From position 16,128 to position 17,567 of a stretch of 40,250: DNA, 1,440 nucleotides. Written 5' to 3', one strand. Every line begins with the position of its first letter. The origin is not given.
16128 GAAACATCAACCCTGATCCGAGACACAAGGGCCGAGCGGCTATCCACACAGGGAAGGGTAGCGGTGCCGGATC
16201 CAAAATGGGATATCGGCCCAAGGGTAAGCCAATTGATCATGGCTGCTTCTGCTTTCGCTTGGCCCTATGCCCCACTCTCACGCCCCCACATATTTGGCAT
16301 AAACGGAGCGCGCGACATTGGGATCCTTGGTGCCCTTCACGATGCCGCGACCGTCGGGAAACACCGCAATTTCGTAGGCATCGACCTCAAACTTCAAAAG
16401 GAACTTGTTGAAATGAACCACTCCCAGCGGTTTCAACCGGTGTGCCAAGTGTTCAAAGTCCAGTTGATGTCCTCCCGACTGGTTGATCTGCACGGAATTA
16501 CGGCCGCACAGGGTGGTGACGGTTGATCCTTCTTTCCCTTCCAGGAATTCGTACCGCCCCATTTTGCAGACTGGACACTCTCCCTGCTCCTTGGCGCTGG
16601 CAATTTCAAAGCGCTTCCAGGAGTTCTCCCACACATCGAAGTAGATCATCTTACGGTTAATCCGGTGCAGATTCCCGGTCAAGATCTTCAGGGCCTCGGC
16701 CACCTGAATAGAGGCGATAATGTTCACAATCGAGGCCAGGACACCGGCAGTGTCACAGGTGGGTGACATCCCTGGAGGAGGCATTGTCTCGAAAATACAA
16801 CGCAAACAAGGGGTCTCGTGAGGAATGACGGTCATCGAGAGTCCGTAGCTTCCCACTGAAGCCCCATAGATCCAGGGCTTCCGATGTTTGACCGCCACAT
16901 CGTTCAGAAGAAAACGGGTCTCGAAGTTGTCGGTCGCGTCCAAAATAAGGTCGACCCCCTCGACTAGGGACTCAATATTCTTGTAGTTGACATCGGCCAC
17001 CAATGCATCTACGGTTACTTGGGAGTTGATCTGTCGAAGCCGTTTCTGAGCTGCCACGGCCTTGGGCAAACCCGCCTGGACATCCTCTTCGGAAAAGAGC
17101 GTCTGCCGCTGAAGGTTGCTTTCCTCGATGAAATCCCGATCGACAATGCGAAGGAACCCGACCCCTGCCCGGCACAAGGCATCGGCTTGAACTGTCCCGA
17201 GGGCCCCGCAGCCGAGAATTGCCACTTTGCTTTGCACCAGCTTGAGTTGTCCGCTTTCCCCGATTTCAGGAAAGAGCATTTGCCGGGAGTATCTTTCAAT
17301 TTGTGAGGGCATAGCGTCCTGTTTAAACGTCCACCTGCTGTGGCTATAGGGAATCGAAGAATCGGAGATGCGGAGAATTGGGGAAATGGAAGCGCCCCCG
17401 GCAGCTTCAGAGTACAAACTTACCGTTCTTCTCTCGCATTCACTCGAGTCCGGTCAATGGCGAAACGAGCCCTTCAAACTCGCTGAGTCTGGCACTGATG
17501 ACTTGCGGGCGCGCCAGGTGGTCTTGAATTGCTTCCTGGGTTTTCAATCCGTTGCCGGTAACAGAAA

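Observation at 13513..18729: SAM-repressed five-gene operon that looks like a protein-thiocarboxylate-dependent homocysteine synthesis module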

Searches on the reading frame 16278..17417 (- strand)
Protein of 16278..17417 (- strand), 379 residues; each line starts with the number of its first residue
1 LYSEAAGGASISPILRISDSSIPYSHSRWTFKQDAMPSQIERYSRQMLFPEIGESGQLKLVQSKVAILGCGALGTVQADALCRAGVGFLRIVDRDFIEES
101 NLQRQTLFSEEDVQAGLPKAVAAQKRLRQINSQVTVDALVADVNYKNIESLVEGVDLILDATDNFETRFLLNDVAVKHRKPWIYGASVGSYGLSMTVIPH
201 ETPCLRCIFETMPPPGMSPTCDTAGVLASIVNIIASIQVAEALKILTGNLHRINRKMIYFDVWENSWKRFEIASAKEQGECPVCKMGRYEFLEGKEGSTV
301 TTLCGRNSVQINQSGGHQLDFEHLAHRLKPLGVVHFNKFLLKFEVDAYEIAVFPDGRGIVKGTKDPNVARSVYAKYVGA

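Call 3: search_protein_families(library=pfam, proteins=[window:16278-17417:-], max_evalue=0.01)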
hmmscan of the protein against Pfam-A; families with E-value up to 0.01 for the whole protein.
window:16278-17417:- (379 aa): 1 family
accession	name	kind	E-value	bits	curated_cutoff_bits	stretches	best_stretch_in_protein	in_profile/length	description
PF00899.27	ThiF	-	5.1e-77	258.7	28.1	1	43-282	1-237/238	ThiF family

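Call 4: search_protein_families(library=ncbifam, proteins=[window:16278-17417:-], max_evalue=0.01)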
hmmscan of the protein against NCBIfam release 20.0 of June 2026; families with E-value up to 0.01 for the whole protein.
window:16278-17417:- (379 aa): 23 families
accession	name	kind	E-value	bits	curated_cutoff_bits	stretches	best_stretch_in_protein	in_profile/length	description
NF009123.0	PRK12475.1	subfamily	5.9e-121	403.9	510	1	41-378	3-338/338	MoeB/ThiF family adenylyltransferase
TIGR02356.1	adenyl_thiF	equivalog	1e-74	250.3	275.25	1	42-246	1-203/203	thiazole biosynthesis adenylyltransferase ThiF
NF006444.0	PRK08762.1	equivalog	2.1e-68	230.7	449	1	36-288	121-371/387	molybdopterin-synthase adenylyltransferase MoeB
NF047750.1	SAMPActivE1UbaA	equivalog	4.2e-58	196.8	450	1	37-294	7-258/270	SAMP-activating enzyme E1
NF004281.0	PRK05690.1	subfamily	3.2e-55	187.1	266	1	38-281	8-248/250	molybdopterin-synthase adenylyltransferase MoeB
NF005902.0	PRK07878.1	equivalog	3.9e-52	177.5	647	1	38-277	18-259/392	adenylyltransferase/sulfurtransferase MoeZ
NF005646.0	PRK07411.1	equivalog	4.3e-49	167.7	633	1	39-273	15-247/390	molybdopterin-synthase adenylyltransferase MoeB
NF006204.0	PRK08328.1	equivalog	3.4e-48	164.3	339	1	39-270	6-229/231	hypothetical protein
TIGR02355.1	moeB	equivalog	5.7e-45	153.6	376.55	1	41-284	3-240/240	molybdopterin-synthase adenylyltransferase MoeB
NF004111.0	PRK05600.1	equivalog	1.9e-41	142.5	437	1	39-274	18-254/371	ThiF family adenylyltransferase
NF006395.0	PRK08644.1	equivalog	1.7e-28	99.7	159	1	44-248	12-211/215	sulfur carrier protein ThiS adenylyltransferase ThiF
TIGR02354.1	thiF_fam2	equivalog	1.5e-22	80.4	152.2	1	57-178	16-135/200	thiamine biosynthesis protein ThiF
NF006077.0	PRK08223.1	equivalog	1.7e-19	69.9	266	1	52-198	18-161/296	hypothetical protein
TIGR01408.1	Ube1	subfamily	4.9e-17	61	750.05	1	41-222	400-584/1008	ubiquitin-activating enzyme E1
NF058523.1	6A-MBL_cap2_3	equivalog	8e-17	61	320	1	60-163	296-400/665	anti-phage 6A-MBL system cap2_3 protein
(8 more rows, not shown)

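Call 43: search_solved_structures(query=window:16278-17312:-, max_evalue=0.00001)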
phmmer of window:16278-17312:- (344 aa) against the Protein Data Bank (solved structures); distinct sequences matched with E-value up to 0.00001: 56.
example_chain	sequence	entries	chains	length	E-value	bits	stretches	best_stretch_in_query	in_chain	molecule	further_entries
1zud_1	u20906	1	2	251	1.3e-39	139.4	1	6-250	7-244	Adenylyltransferase thiF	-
1zfn_A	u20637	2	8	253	1.3e-39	139.4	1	6-250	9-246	Adenylyltransferase thiF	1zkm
6yub_B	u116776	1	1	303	1.2e-37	132.9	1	3-217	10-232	Adenylyltransferase and sulfurtransferase uba4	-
6yub_A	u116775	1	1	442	3.3e-37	131.5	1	3-217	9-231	Adenylyltransferase and sulfurtransferase uba4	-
6yuc_D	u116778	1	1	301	5.2e-36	127.5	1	3-217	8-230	Adenylyltransferase and sulfurtransferase uba4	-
6z6s_DDD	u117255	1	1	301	5.3e-36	127.5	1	3-217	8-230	Adenylyltransferase and sulfurtransferase uba4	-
1jw9_B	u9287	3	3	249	4.3e-32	114.7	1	4-237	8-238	MOLYBDOPTERIN BIOSYNTHESIS MOEB PROTEIN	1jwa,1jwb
6nya_A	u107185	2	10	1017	1.1e-18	70.5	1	8-187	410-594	Ubiquitin-activating enzyme E1 1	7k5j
3cmm_A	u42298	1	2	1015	1.2e-18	70.4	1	8-187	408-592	Ubiquitin-activating enzyme E1 1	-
5l6h_A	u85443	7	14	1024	1.3e-18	70.4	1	8-187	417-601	Ubiquitin-activating enzyme E1 1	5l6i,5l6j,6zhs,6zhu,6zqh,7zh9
4nnj_A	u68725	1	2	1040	1.3e-18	70.3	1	8-187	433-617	Ubiquitin-activating enzyme E1 1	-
5tr4_A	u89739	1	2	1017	1.9e-18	69.8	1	8-187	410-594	Ubiquitin-activating enzyme E1 1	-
9ykv_A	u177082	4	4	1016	1.6e-17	66.8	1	17-195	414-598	Ubiquitin-like modifier-activating enzyme 6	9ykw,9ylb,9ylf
9xgb_A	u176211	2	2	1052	1.7e-17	66.7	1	17-195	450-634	Ubiquitin-like modifier-activating enzyme 6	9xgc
8se9_A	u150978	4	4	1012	4.2e-17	65.4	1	17-172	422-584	Ubiquitin-like modifier-activating enzyme 7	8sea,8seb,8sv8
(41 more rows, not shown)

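Call 45: find_homologous_proteins(query=window:16278-17312:-, max_evalue=1e-20)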
Query window:16278-17312:- (344 aa): 8000 proteins with E <= 1e-20 among 8000 candidates; the best 120 are listed.
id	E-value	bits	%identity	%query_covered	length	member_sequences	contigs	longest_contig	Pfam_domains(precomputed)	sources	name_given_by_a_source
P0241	5.4e-229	777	100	100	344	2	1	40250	PF00899.28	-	-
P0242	1.1e-202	690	87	100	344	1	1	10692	PF00899.28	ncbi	-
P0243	1.6e-201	686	89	99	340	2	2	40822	PF00899.28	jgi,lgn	jgi:molybdopterin/thiamine biosynthesis adenylyltransferase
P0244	3.5e-201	685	87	100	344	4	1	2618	PF00899.28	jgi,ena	-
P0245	1.2e-199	680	85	100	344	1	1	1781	PF00899.28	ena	-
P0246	3.2e-197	672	85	100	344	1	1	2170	PF00899.28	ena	-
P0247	3.5e-195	666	86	97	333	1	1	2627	PF00899.28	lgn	-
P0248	6.3e-186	635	80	100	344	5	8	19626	PF00899.28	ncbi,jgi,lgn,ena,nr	ncbi:MAG: thiamine biosynthesis protein ThiF [Acidobacteria bacterium]|nr:MAG: thiamine biosynthesis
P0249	3.2e-185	633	80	100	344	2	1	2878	PF00899.28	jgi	jgi:molybdopterin/thiamine biosynthesis adenylyltransferase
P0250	1.0e-182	625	78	100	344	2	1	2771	PF00899.28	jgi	jgi:molybdopterin-synthase adenylyltransferase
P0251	3.1e-179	613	77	100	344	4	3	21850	PF00899.28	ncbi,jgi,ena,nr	ncbi:MAG: thiamine biosynthesis protein ThiF [Acidobacteria bacterium]|nr:MAG: thiamine biosynthesis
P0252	1.4e-178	611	77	98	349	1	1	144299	PF00899.28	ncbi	ncbi:MAG: ThiF family adenylyltransferase [Acidobacteriota bacterium]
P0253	3.2e-176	603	76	99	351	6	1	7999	PF00899.28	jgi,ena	-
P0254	3.5e-175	600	76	100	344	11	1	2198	PF00899.28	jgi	jgi:molybdopterin-synthase adenylyltransferase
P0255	3.5e-175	600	78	97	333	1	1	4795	PF00899.28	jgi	jgi:molybdopterin-synthase adenylyltransferase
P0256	3.7e-175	600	75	99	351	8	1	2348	PF00899.28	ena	-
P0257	5.8e-175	599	74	99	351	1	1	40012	PF00899.28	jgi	-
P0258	3.2e-169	580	74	100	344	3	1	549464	PF00899.28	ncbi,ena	-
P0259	5.3e-168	576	73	100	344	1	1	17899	PF00899.28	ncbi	-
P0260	2.4e-167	574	72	100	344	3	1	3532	PF00899.28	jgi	jgi:molybdopterin-synthase adenylyltransferase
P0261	4.0e-167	573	72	100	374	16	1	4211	PF00899.28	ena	-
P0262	4.4e-166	570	73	99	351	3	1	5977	PF00899.28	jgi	jgi:molybdopterin-synthase adenylyltransferase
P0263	1.7e-163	561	70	98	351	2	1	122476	PF00899.28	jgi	jgi:adenylyltransferase/sulfurtransferase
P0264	2.3e-163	561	74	97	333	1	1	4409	PF00899.28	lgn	-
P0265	7.6e-163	559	74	97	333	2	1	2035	PF00899.28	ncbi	-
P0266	8.8e-158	543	70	100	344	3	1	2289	PF00899.28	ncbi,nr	ncbi:MAG: ThiF family adenylyltransferase [Acidobacteria bacterium]|nr:ThiF family adenylyltransfera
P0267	1.2e-157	542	68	100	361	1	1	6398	PF00899.28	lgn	-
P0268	3.0e-157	541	68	100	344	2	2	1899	PF00899.28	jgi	jgi:molybdopterin/thiamine biosynthesis adenylyltransferase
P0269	3.6e-157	541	69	98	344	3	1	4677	PF00899.28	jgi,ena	-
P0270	4.6e-157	540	69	100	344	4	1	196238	PF00899.28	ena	-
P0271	8.9e-157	539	69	100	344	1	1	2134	PF00899.28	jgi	-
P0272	9.7e-157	539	67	100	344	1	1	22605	PF00899.28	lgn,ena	-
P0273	1.6e-156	539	69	98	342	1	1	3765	PF00899.28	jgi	-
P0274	1.9e-156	538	69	100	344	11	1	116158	PF00899.28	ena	-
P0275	1.4e-155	535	67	100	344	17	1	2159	PF00899.28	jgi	jgi:molybdopterin/thiamine biosynthesis adenylyltransferase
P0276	2.6e-155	535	66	100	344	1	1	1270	PF00899.28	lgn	-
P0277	4.1e-155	534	68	98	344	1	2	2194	PF00899.28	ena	-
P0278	7.4e-155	533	69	98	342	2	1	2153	PF00899.28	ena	-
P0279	2.7e-154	531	69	98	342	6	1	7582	PF00899.28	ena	-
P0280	5.9e-154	530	67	100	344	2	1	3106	PF00899.28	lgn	-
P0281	1.5e-153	529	68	98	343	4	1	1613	PF00899.28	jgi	jgi:adenylyltransferase/sulfurtransferase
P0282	3.4e-153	528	68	98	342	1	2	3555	PF00899.28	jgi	jgi:molybdopterin-synthase adenylyltransferase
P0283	5.0e-153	527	68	100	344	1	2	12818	PF00899.28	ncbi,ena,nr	ncbi:MAG: thiazole biosynthesis adenylyltransferase ThiF [Acidobacteria bacterium]|nr:thiazole biosy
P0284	5.4e-153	527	67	100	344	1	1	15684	PF00899.28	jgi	jgi:molybdopterin-synthase adenylyltransferase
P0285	7.6e-153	526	68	98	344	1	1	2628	PF00899.28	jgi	jgi:molybdopterin/thiamine biosynthesis adenylyltransferase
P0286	8.2e-153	526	67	100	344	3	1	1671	PF00899.28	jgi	jgi:molybdopterin/thiamine biosynthesis adenylyltransferase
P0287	1.1e-152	526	68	98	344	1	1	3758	PF00899.28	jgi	jgi:molybdopterin/thiamine biosynthesis adenylyltransferase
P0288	1.1e-152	526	67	100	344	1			PF00899.28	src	-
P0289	1.6e-152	525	68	98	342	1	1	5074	PF00899.28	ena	-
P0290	2.1e-152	525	69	98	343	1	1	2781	PF00899.28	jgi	-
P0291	3.3e-152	524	67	98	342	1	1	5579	PF00899.28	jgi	-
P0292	5.3e-152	524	67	98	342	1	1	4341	PF00899.28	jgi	jgi:molybdopterin-synthase adenylyltransferase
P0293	6.6e-152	523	68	100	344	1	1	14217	PF00899.28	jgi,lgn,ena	-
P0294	7.1e-152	523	65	100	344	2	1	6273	PF00899.28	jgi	jgi:molybdopterin/thiamine biosynthesis adenylyltransferase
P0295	7.8e-152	523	68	98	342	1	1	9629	PF00899.28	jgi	-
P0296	8.7e-152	523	68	98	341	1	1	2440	PF00899.28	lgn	-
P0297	9.9e-152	523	68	98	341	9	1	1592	PF00899.28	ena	-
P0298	1.2e-151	523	68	98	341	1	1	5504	PF00899.28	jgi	jgi:molybdopterin/thiamine biosynthesis adenylyltransferase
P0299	1.7e-151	522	68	98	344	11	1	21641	PF00899.28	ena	-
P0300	1.9e-151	522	68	98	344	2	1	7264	PF00899.28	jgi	-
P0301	2.2e-151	522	67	98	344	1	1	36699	PF00899.28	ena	-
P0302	2.3e-151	522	67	98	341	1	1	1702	PF00899.28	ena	-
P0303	2.6e-151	521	68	98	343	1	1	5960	PF00899.28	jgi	jgi:molybdopterin-synthase adenylyltransferase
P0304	7.9e-151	520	68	98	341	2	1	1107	PF00899.28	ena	-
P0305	1.7e-150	519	66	98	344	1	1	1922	PF00899.28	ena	-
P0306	3.0e-150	518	66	100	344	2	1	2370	PF00899.28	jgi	jgi:adenylyltransferase/sulfurtransferase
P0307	3.0e-150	518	67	98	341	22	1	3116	PF00899.28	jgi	jgi:molybdopterin/thiamine biosynthesis adenylyltransferase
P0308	6.1e-150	517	67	100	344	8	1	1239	PF00899.28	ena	-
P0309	7.4e-150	517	65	100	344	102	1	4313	PF00899.28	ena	-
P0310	1.8e-149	515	67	98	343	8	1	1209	PF00899.28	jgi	-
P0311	6.0e-149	514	68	98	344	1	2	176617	PF00899.28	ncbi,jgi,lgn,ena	-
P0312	3.4e-148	511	65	98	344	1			PF00899.28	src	-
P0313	6.1e-148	510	66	98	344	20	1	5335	PF00899.28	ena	-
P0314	3.1e-147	508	64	100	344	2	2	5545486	PF00899.28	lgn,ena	-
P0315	7.9e-147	507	64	100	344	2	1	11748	PF00899.28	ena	-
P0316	8.0e-146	503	64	100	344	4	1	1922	PF00899.28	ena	-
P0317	1.8e-144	499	65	98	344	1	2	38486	PF00899.28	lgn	-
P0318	3.4e-144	498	65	100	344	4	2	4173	PF00899.28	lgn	-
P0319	4.5e-144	498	62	100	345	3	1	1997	PF00899.28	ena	-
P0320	1.8e-143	496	62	100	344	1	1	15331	PF00899.28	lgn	-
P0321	4.9e-143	494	62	100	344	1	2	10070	PF00899.28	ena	-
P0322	5.1e-142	491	63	98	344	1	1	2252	PF00899.28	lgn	-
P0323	8.9e-141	487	63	100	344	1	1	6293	PF00899.28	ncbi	-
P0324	2.3e-140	485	61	99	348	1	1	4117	PF00899.28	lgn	-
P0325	9.3e-140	483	63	93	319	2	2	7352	PF00899.28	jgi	jgi:adenylyltransferase/sulfurtransferase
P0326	1.7e-139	483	60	100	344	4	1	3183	PF00899.28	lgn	-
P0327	2.2e-139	482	60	100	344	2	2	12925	PF00899.28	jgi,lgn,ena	jgi:adenylyltransferase/sulfurtransferase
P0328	1.7e-138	479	60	100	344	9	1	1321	PF00899.28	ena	-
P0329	3.2e-138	478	59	100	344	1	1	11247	PF00899.28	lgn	-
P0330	4.0e-138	478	60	99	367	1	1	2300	PF00899.28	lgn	-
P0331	4.2e-138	478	58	100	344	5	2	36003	PF00899.28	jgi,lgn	jgi:adenylyltransferase/sulfurtransferase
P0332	5.4e-138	478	59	100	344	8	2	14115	PF00899.28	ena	-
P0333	2.6e-137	475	59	99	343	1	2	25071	PF00899.28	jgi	-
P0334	1.4e-136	473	62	99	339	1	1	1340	PF00899.28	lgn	-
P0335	6.8e-136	471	58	99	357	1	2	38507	PF00899.28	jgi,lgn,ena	jgi:adenylyltransferase/sulfurtransferase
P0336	9.9e-136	470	59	99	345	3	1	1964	PF00899.28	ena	-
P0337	1.3e-135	470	59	98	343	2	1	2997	PF00899.28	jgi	-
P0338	2.6e-135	469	60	100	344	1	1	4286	PF00899.28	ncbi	-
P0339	3.0e-135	469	61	99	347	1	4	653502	PF00899.28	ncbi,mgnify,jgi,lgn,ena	ncbi:MAG: thiamine biosynthesis protein ThiF [Gemmataceae bacterium]|mgnify:CR=1 FL=1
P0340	5.5e-135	468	59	99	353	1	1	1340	PF00899.28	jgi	jgi:adenylyltransferase/sulfurtransferase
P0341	7.2e-135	467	59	100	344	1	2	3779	PF00899.28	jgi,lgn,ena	-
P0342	1.2e-134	467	59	100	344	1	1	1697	PF00899.28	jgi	jgi:molybdopterin/thiamine biosynthesis adenylyltransferase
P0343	1.4e-134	466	58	99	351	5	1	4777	PF00899.28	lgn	-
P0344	1.5e-134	466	58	100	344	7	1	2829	PF00899.28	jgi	jgi:adenylyltransferase/sulfurtransferase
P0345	2.1e-134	466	58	100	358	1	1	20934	PF00899.28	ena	-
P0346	2.4e-134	466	59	99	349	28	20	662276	PF00899.28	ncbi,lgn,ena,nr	ncbi:MAG: ThiF family adenylyltransferase [Acidobacteriia bacterium]|nr:ThiF family adenylyltransfer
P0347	2.5e-134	466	61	99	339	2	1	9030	PF00899.28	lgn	-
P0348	4.4e-134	465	59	100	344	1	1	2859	PF00899.28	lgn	-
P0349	5.4e-134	464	59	100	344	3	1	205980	PF00899.28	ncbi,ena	-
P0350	8.6e-134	464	58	100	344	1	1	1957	PF00899.28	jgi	-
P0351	8.8e-134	464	57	99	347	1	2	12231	PF00899.28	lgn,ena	-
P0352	1.3e-133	463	60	99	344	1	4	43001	PF00899.28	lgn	-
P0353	1.4e-133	463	59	100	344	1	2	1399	PF00899.28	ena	-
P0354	1.8e-133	463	59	98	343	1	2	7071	PF00899.28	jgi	jgi:molybdopterin-synthase adenylyltransferase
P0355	2.2e-133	462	58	99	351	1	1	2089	PF00899.28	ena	-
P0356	2.8e-133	462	56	99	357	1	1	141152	PF00899.28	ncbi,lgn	-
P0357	2.9e-133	462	59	100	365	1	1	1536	PF00899.28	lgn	-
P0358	3.8e-133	462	57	99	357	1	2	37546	PF00899.28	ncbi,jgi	ncbi:MAG: ThiF family adenylyltransferase [Phycisphaerae bacterium]|jgi:adenylyltransferase/sulfurtr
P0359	3.8e-133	462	57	98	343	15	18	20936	PF00899.28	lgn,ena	-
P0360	5.9e-133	461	58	99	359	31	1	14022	PF00899.28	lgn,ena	-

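Call 46: find_encoding_contigs(protein=P0346, flank=8000, max_places=2)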
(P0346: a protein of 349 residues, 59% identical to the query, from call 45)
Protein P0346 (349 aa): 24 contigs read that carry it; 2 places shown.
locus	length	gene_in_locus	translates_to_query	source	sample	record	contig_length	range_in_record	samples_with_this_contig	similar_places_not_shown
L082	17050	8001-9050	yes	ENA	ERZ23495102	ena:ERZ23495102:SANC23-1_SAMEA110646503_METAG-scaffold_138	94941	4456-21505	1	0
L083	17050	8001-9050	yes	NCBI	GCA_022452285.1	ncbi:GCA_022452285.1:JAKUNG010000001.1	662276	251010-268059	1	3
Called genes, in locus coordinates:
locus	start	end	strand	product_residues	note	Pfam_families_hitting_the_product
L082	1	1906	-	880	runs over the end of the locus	PF00330:Aconitase, PF00694:Aconitase_C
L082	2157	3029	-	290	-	-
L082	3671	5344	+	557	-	PF00939:Na_sulph_symp (weak), PF03600:CitMHS, PF02080:TrkA_C, PF00939:Na_sulph_symp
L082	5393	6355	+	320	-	PF01156:IU_nuc_hydro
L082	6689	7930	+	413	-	PF00291:PALP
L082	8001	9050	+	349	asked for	PF00899:ThiF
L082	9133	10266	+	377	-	PF00266:Aminotran_5, PF01041:DegT_DnrJ_EryC1, PF01053:Cys_Met_Meta_PP (weak), PF01212:Beta_elim_lyase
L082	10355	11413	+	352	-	PF01118:Semialdhyde_dh, PF02774:Semialdhyde_dhC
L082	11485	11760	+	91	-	PF02597:ThiS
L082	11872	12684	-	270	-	PF01503:PRA-PH (faint), PF03819:MazG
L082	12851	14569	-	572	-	PF01432:Peptidase_M3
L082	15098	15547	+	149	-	PF02502:LacAB_rpiB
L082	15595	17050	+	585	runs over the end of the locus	PF00342:PGI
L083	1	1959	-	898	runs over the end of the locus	PF00330:Aconitase, PF00694:Aconitase_C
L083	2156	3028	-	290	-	-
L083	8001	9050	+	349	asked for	PF00899:ThiF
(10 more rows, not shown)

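Call 47: find_encoding_contigs(protein=P0339, flank=8000, max_places=2)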
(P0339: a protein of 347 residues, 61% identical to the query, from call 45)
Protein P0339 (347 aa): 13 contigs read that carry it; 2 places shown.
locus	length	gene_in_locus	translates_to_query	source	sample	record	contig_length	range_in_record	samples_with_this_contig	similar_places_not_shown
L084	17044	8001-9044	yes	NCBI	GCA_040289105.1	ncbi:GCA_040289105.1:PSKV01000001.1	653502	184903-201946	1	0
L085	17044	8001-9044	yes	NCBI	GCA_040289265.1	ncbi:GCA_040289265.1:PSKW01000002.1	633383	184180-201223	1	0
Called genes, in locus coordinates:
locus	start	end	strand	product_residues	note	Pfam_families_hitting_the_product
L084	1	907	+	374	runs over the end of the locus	PF21016:RlmN_N, PF04055:Radical_SAM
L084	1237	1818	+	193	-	PF04542:Sigma70_r2, PF08281:Sigma70_r4_2, PF04545:Sigma70_r4, PF22233:PhyR_sigma-like (weak)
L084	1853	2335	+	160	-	-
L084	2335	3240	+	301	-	-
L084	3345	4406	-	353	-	PF12006:DUF3500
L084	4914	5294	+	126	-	-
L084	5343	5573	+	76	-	-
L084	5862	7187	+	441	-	PF00291:PALP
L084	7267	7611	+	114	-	-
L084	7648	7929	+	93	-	PF02597:ThiS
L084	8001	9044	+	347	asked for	PF00899:ThiF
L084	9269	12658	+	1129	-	PF03924:CHASE, PF08448:PAS_4, PF00989:PAS, PF08448:PAS_4, PF13426:PAS_9, PF00512:HisKA, PF02518:HATPase_c, PF00072:Response_reg, +5 more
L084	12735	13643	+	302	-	PF00072:Response_reg, PF13581:HATPase_c_2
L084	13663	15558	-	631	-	-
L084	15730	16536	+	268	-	PF12644:DUF3782, PF07788:PDDEXK_10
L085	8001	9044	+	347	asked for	PF00899:ThiF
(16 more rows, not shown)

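Call 48: find_encoding_contigs(protein=P0358, flank=8000, max_places=2)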
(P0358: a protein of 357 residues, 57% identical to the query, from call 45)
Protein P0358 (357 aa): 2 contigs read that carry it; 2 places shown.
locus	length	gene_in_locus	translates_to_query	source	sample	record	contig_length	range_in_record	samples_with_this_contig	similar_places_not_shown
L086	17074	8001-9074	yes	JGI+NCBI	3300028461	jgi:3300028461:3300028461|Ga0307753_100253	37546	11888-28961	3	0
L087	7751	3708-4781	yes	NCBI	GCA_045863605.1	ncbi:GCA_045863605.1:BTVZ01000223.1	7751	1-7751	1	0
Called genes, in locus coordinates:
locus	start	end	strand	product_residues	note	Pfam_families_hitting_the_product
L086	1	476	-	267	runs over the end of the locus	PF01975:SurE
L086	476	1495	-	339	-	PF00902:TatC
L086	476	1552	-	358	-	PF00902:TatC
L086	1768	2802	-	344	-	PF00814:TsaD, PF22521:HypF_C_2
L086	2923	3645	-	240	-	PF20260:PUA_4, PF04452:Methyltrans_RNA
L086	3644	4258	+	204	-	-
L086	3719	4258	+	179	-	-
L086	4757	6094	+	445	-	PF05810:NinF (weak), PF00291:PALP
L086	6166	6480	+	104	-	PF02597:ThiS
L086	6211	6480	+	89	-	PF02597:ThiS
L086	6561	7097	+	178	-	PF09383:NIL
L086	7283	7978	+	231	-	-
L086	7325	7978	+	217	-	-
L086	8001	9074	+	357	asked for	PF00899:ThiF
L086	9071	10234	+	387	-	PF00266:Aminotran_5, PF00155:Aminotran_1_2 (weak), PF01212:Beta_elim_lyase (weak), PF01041:DegT_DnrJ_EryC1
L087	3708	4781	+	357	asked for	PF00899:ThiF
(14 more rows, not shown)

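Call 64: predict_structure(alignment_id=A3)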
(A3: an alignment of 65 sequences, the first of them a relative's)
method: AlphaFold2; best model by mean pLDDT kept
length: 344 residues; sequences in the alignment: 65
mean_pLDDT: 87.9   pTM: 0.84
mean pLDDT of the five models: 87.9, 87.5, 87.4, 87.3, 86.0
residues with pLDDT >= 90: 193; 70-90: 118; 50-70: 30; < 50: 3
segments of 3 or more residues with pLDDT < 50: none
pLDDT, mean of each block of 10 residues (from residue 1): 74 92 97 94 98 94 86 90 92 96 89 94 91 92 97 92 94 70 60 94 98 96 95 91 84 85 65 73 83 88 85 87 86 90 82
secondary structure, 60 per line:
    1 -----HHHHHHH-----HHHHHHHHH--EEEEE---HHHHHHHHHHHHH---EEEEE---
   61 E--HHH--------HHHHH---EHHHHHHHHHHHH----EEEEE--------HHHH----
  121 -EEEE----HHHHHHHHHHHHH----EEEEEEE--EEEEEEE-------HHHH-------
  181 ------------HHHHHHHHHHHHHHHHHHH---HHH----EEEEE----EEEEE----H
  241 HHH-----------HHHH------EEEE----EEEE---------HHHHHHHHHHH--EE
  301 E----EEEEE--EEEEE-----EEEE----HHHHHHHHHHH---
elements in order: H6-12 H18-26 E29-33 H37-49 E53-57 H75-79 H84-95 E100-104 H113-116 E122-125 H130-142 E147-153 E156-162 H170-173 H193-211 E222-226 E231-235 H240-243 H255-258 E265-268 E273-276 H286-296 E299-301 E306-310 E313-317 E323-326 H331-341
